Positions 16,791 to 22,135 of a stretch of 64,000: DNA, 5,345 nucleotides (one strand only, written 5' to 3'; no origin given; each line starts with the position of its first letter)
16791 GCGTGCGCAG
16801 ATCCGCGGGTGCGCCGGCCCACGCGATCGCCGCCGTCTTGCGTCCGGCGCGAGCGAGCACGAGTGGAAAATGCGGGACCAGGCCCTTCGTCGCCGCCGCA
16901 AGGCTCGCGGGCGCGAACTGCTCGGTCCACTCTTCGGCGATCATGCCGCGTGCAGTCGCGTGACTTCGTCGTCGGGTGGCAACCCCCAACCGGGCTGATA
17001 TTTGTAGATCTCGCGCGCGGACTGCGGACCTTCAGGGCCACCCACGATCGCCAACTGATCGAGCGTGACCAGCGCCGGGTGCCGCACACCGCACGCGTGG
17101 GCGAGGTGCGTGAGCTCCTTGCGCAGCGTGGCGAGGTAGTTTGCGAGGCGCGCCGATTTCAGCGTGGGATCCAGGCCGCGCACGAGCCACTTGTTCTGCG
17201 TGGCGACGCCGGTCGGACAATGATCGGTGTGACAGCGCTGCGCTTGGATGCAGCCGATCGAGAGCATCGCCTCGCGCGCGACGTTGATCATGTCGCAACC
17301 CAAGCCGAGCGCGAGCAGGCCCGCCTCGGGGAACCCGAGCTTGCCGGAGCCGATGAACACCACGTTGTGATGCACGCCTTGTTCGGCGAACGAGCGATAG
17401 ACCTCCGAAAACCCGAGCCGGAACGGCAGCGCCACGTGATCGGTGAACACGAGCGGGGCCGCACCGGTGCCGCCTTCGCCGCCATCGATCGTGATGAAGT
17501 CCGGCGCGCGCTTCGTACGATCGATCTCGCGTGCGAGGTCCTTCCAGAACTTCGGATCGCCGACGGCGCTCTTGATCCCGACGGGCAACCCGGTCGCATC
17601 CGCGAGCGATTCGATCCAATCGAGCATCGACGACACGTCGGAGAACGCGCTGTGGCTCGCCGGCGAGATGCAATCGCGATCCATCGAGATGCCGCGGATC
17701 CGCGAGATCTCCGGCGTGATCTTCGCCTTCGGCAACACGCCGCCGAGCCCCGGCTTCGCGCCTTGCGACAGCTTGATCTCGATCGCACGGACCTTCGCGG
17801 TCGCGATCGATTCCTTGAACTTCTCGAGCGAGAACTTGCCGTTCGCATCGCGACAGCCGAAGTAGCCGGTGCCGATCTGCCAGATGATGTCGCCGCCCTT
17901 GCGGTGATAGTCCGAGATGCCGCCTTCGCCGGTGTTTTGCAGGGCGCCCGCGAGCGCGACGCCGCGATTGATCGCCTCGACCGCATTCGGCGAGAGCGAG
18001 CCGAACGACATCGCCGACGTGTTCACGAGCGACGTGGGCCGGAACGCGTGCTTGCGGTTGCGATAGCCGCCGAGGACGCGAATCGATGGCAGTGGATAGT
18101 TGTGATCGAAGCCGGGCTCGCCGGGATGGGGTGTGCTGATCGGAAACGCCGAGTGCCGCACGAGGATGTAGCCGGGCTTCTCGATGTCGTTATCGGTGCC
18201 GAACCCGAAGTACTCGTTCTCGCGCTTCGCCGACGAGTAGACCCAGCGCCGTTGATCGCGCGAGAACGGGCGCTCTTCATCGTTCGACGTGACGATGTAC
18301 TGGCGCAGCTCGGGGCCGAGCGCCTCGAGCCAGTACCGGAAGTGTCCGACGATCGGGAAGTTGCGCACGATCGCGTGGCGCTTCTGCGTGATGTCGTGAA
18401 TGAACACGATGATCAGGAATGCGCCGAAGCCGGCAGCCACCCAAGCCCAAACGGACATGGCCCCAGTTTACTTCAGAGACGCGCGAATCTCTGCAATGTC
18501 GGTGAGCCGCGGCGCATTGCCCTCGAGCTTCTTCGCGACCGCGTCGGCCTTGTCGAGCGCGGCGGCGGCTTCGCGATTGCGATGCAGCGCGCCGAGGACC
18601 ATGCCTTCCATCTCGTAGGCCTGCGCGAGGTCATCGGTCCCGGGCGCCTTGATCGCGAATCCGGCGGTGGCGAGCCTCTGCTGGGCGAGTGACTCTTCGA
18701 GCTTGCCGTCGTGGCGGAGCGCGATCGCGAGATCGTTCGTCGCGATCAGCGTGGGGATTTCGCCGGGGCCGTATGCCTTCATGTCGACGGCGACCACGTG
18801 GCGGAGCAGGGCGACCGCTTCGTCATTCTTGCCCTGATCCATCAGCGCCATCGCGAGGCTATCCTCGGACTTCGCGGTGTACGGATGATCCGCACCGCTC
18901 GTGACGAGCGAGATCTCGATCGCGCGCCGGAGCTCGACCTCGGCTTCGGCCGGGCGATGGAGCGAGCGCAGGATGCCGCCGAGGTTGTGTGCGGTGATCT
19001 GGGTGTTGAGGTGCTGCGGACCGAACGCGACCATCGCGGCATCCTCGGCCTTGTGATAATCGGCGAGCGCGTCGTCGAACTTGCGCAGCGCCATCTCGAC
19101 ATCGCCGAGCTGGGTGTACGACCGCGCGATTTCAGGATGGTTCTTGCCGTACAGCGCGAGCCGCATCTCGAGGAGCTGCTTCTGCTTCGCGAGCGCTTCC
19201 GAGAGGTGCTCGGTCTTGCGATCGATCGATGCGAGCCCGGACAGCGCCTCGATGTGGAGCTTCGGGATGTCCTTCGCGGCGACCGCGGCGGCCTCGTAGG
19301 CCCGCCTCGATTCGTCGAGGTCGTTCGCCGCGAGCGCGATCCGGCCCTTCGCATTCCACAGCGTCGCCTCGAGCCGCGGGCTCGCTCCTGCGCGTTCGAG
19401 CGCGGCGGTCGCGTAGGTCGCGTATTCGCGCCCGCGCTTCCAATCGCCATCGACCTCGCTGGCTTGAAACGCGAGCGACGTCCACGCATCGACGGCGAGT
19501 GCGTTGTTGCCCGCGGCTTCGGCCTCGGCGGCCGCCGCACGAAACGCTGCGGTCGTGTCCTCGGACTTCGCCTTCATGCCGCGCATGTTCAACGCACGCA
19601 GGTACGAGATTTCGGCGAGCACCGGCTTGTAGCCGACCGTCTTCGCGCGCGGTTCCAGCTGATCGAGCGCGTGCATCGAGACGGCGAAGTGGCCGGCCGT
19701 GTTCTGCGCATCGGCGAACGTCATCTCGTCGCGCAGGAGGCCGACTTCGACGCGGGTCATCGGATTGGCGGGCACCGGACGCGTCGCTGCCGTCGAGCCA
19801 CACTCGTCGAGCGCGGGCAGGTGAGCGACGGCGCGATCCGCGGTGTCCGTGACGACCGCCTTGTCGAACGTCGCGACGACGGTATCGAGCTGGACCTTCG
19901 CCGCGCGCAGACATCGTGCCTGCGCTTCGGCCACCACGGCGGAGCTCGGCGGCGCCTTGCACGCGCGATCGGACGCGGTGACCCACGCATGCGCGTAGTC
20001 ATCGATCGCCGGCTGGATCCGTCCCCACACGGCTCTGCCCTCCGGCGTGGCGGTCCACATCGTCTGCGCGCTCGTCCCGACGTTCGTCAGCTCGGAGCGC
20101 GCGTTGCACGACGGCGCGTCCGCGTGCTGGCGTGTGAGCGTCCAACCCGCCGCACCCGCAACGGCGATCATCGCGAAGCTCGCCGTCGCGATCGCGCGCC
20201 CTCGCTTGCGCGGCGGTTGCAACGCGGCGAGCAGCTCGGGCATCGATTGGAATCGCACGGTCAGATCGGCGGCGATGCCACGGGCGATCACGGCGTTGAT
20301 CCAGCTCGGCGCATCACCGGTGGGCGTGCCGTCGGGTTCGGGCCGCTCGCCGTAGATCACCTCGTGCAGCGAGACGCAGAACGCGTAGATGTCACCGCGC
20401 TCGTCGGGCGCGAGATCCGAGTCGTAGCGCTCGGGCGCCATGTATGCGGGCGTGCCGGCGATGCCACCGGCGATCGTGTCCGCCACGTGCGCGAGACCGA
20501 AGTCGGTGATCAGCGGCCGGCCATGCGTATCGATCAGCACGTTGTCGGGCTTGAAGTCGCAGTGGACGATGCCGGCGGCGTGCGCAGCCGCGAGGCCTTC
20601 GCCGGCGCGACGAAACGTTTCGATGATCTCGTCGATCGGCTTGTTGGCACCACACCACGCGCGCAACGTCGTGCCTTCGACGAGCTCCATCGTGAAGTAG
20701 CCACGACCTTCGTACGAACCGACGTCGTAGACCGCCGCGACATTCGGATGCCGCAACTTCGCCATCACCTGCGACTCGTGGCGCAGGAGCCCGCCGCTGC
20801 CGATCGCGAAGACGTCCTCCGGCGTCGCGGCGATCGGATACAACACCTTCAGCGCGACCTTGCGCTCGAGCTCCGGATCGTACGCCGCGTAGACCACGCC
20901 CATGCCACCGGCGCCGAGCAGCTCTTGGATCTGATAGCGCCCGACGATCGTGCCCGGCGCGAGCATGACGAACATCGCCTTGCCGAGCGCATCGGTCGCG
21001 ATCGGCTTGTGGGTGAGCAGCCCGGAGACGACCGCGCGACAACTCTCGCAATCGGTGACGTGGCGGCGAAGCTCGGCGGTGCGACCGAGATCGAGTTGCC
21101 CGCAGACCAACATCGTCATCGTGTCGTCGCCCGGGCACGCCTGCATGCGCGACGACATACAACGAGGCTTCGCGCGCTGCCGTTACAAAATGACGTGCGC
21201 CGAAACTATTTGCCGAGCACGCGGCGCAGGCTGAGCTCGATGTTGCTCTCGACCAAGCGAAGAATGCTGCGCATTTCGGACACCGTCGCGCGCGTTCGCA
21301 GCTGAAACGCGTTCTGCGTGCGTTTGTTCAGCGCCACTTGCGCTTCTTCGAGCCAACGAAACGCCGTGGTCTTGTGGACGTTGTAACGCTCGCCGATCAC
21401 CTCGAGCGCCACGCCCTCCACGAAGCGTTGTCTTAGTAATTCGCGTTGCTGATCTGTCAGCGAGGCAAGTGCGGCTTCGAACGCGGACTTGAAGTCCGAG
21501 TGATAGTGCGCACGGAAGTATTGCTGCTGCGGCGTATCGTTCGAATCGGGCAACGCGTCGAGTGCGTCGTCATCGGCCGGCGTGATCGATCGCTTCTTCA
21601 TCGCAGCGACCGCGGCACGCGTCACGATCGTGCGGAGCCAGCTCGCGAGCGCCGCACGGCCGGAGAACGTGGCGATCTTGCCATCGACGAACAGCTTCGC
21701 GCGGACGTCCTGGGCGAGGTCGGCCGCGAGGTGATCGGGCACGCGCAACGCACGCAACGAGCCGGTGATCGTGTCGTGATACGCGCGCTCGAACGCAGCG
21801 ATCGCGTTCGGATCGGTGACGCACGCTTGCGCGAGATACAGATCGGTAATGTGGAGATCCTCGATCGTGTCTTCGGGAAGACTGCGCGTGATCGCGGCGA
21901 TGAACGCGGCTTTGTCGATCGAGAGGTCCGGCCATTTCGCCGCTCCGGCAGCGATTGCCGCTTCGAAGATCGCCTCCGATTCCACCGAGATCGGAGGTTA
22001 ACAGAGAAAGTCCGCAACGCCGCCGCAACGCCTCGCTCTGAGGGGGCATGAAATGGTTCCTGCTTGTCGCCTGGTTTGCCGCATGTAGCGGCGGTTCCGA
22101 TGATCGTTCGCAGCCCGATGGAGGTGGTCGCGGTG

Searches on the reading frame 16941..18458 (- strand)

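Call 42: search_protein_families(library=pfam, proteins=[window:16941-18458:-], max_evalue=0.00001)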
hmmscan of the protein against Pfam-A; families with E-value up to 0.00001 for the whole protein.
window:16941-18458:- (505 aa): 1 family
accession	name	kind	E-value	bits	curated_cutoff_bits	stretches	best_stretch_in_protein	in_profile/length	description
PF01645.23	Glu_synthase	-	2.2e-77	261.2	20.4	1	142-458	66-368/369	Conserved region in glutamate synthase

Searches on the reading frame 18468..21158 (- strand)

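Call 42: search_protein_families(library=pfam, proteins=[window:18468-21158:-], max_evalue=0.00001)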
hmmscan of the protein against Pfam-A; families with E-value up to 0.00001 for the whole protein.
window:18468-21158:- (896 aa): 8 families
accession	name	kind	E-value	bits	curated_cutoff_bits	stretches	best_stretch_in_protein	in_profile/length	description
PF00069.31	Pkinase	-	5.8e-33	114.8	31.7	1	75-275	1-198/263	Protein kinase domain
PF13424.12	TPR_12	-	1.1e-31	109.3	30.1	3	676-749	1-74/77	Tetratricopeptide repeat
PF13374.12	TPR_10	-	1.3e-18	66.7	27.5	0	722-760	4-42/42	Tetratricopeptide repeat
PF07714.23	PK_Tyr_Ser-Thr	-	7.4e-18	65.2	23.1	1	76-276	2-207/258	Protein tyrosine and serine/threonine kinase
PF07719.23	TPR_2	-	5.6e-11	42.1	27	0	598-625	1-28/34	Tetratricopeptide repeat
PF24885.1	TPR_NPHP3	-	3.9e-10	40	100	0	725-821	104-200/239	Nephrocystin-3 TPR domain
PF13181.12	TPR_8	-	3.7e-09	36.5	25.7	0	598-624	1-27/34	Tetratricopeptide repeat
PF00515.34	TPR_1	-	4.9e-07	29.8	27.8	0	678-704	1-27/34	Tetratricopeptide repeat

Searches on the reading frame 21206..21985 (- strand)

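Call 42: search_protein_families(library=pfam, proteins=[window:21206-21985:-], max_evalue=0.00001)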
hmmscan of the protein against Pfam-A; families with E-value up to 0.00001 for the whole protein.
window:21206-21985:- (259 aa): 1 family
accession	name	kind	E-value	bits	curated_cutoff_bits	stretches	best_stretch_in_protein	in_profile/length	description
PF04545.22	Sigma70_r4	-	2.7e-06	27.2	24.1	1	172-203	1-32/50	Sigma-70, region 4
